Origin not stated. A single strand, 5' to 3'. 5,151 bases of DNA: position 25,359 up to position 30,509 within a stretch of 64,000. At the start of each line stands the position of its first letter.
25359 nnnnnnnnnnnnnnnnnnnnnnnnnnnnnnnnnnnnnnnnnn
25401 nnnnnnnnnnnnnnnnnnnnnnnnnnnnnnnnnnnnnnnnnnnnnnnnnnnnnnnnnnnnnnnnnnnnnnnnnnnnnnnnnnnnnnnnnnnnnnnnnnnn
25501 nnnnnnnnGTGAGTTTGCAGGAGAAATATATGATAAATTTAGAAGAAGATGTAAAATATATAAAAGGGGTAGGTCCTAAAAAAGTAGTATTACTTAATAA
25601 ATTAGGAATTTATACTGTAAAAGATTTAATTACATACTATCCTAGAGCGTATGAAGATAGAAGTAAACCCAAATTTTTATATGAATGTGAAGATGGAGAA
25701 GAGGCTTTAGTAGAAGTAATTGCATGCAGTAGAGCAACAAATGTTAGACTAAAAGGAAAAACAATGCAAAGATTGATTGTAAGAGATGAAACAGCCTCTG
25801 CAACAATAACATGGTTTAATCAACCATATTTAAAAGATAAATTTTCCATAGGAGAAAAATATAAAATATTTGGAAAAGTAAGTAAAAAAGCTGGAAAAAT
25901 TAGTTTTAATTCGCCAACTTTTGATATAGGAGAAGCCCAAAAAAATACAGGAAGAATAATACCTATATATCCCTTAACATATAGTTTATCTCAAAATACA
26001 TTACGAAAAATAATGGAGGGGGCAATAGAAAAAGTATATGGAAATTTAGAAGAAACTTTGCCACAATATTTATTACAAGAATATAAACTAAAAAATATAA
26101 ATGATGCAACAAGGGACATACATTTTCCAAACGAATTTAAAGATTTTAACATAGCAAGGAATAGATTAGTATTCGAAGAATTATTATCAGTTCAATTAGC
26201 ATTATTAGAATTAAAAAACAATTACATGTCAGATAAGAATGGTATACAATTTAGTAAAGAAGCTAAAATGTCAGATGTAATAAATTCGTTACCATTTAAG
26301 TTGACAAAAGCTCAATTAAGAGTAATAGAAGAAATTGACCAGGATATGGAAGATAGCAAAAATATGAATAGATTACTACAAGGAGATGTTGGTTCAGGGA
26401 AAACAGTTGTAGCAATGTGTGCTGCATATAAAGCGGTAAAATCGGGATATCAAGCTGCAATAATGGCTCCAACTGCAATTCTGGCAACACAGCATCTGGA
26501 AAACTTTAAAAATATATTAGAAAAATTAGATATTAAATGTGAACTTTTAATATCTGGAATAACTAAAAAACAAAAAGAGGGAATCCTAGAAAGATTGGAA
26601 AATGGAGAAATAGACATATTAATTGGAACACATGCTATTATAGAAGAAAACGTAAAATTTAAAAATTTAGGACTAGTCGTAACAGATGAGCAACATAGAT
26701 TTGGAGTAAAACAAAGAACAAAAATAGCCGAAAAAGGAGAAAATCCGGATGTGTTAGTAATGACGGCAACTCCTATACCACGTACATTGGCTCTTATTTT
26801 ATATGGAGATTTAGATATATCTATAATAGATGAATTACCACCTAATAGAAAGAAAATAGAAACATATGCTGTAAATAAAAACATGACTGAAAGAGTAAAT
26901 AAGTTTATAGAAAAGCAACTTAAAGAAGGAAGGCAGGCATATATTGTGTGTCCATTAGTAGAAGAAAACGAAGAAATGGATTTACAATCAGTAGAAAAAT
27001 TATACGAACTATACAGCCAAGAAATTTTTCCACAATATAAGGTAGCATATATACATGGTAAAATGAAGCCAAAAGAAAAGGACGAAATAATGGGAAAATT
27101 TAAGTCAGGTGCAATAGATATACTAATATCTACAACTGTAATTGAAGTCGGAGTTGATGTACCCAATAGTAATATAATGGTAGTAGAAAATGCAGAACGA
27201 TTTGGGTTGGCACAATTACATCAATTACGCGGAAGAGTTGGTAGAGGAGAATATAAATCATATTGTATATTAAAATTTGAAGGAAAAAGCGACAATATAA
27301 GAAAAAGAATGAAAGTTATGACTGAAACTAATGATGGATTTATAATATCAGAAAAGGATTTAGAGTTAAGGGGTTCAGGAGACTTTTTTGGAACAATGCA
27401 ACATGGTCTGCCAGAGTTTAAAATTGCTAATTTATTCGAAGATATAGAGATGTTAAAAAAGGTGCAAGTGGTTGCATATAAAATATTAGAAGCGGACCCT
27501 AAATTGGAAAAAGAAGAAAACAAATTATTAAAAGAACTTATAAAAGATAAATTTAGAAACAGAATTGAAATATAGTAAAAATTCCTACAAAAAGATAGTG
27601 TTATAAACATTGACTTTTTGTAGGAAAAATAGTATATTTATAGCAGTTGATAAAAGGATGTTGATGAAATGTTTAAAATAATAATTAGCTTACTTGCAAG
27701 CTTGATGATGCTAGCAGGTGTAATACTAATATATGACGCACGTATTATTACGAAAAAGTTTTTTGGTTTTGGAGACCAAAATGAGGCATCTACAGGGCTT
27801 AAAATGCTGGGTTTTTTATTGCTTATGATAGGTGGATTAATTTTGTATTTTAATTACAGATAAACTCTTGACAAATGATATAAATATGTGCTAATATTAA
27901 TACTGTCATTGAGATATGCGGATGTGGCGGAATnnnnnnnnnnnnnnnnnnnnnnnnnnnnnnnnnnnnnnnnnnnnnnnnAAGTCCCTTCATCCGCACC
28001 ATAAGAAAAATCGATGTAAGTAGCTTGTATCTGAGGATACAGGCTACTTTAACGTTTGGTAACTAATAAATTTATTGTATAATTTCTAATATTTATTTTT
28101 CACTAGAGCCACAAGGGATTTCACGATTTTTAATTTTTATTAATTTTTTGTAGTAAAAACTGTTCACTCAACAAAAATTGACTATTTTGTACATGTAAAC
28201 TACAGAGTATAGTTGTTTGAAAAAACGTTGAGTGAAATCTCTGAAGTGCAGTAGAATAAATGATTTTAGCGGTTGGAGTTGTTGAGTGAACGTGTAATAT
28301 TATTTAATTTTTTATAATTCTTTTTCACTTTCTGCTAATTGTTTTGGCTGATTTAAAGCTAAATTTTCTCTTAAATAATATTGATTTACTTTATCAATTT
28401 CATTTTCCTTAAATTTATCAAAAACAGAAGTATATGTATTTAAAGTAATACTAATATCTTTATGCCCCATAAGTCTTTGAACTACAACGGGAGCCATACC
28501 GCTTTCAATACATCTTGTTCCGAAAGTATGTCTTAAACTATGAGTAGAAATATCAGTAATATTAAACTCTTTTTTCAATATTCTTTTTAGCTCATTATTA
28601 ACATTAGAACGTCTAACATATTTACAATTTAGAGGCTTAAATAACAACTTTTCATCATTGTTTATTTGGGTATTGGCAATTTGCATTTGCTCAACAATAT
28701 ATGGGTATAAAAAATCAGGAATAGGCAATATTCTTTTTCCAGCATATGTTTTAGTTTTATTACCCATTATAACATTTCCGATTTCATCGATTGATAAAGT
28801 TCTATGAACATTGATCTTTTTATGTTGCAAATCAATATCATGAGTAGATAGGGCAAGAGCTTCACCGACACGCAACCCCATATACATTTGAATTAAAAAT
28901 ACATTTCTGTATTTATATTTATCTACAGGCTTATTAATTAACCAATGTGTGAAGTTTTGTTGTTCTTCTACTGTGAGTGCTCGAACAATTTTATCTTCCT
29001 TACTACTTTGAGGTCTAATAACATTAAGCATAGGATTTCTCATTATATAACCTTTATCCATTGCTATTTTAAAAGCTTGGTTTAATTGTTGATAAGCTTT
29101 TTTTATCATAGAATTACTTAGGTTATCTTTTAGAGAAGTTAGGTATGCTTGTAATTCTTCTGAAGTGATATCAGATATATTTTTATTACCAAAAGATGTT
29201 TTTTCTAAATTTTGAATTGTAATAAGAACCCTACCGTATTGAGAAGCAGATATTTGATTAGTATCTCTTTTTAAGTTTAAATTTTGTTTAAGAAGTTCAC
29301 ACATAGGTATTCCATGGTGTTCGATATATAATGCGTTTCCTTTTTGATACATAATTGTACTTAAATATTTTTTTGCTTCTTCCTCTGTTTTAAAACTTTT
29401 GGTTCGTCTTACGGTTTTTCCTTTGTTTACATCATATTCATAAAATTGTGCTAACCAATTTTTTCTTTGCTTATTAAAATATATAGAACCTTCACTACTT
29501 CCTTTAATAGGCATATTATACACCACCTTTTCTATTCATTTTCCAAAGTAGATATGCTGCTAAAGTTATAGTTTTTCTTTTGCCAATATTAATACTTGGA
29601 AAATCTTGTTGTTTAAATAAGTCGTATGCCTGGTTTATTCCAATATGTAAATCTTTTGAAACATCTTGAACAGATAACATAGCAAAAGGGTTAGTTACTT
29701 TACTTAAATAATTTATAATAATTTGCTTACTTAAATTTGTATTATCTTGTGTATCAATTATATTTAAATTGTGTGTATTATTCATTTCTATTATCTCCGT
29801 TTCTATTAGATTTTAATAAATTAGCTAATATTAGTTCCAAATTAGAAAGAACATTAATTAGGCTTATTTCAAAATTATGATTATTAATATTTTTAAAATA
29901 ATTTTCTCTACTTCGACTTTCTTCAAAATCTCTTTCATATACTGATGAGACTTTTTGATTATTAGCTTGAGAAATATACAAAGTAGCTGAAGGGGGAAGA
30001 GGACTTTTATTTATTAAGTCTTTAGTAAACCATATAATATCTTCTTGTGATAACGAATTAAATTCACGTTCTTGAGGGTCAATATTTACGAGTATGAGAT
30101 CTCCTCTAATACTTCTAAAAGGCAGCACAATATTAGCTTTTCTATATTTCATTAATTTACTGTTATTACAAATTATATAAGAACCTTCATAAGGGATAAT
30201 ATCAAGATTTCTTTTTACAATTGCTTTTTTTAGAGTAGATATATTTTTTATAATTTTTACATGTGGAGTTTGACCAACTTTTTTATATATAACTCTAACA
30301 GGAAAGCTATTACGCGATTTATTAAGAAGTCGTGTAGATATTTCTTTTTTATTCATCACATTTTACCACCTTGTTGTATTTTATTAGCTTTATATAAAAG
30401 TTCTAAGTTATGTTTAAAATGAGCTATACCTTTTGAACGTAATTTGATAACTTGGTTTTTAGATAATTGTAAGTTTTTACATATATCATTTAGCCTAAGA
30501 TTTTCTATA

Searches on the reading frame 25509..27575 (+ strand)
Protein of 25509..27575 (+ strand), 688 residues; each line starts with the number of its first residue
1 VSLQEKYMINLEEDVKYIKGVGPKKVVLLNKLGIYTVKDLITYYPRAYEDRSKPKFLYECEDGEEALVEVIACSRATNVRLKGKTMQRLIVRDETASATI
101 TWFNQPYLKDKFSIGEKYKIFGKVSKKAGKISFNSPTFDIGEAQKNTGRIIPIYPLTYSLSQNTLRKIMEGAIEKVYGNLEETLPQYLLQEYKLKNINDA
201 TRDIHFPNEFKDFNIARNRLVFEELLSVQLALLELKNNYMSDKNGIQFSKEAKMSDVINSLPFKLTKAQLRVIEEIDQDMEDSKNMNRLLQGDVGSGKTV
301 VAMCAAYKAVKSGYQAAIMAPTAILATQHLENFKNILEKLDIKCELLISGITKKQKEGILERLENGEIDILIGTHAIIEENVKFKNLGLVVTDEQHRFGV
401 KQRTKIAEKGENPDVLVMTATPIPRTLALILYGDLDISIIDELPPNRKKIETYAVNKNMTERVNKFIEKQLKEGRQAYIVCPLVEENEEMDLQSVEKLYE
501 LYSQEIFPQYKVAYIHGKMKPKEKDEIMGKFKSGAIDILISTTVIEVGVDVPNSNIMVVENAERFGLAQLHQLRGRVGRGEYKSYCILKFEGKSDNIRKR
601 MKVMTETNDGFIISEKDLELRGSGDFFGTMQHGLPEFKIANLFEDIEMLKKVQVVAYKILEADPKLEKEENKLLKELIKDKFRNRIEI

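Call 77: search_protein_families(library=pfam, proteins=[window:25509-27575:+], max_evalue=0.00001)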
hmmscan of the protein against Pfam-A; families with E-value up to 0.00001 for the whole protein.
window:25509-27575:+ (688 aa): 7 families
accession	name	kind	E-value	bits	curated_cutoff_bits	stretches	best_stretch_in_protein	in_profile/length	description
PF17191.10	RecG_wedge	-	3.4e-34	118.2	23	1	14-176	1-162/162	RecG wedge domain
PF00270.35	DEAD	-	1.2e-28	100.4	26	1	266-427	1-164/167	DEAD/DEAH box helicase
PF00271.37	Helicase_C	-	2.5e-28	99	23.5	1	465-579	8-108/110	Helicase conserved C-terminal domain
PF04851.21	ResIII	-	2.4e-16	60.5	22.5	1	263-422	2-162/164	Type III restriction enzyme, res subunit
PF19833.4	RecG_dom3_C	-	3.7e-16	59.4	26.8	1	607-686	1-81/87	ATP-dependent DNA helicase RecG, domain 3, C-terminal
PF01336.31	tRNA_anti-codon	-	5e-08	33.2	27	1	76-133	7-67/75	OB-fold nucleic acid binding domain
PF25199.1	nSTAND_NTPase5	-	2e-06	28.1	34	0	253-336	10-93/145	Novel STAND NTPase 5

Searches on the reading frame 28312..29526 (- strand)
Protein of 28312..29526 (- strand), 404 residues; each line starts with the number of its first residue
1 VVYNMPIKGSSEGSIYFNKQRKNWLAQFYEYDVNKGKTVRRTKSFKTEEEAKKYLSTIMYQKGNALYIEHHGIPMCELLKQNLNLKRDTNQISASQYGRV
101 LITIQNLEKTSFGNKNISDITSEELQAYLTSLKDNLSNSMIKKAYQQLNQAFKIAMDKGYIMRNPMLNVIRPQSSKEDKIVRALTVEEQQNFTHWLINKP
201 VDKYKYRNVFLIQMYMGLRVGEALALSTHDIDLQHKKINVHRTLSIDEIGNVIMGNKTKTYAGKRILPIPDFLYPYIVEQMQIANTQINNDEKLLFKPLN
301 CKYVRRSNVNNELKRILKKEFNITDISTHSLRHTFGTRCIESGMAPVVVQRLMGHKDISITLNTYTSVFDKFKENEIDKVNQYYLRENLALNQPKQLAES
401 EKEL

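Call 9: search_protein_families(library=pfam, proteins=[window:28312-29526:-], max_evalue=0.001)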
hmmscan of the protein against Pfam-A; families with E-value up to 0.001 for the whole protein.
window:28312-29526:- (404 aa): 4 families
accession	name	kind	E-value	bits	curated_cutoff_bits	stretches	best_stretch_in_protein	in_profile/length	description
PF00589.27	Phage_integrase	-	6.3e-27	94.9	27.1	1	187-370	6-170/172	Phage integrase family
PF22022.2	Phage_int_M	-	1.8e-05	25.3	27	1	89-166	13-90/96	Phage integrase central domain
PF14657.12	Arm-DNA-bind_4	-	0.00037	20.5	22.3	1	24-56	2-36/47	Arm DNA-binding domain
PF13102.12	Phage_int_SAM_5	-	0.00089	20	22.3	1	91-165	17-92/98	Phage integrase SAM-like domain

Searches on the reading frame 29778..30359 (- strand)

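Call 9: search_protein_families(library=pfam, proteins=[window:29778-30359:-], max_evalue=0.001)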
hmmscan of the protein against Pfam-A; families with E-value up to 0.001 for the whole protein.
window:29778-30359:- (193 aa): 1 family
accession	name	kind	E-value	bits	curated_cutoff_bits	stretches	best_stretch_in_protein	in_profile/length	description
PF12957.13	DUF3846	-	2.9e-05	24.6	27.5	1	22-113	2-100/103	Domain of unknown function (DUF3846)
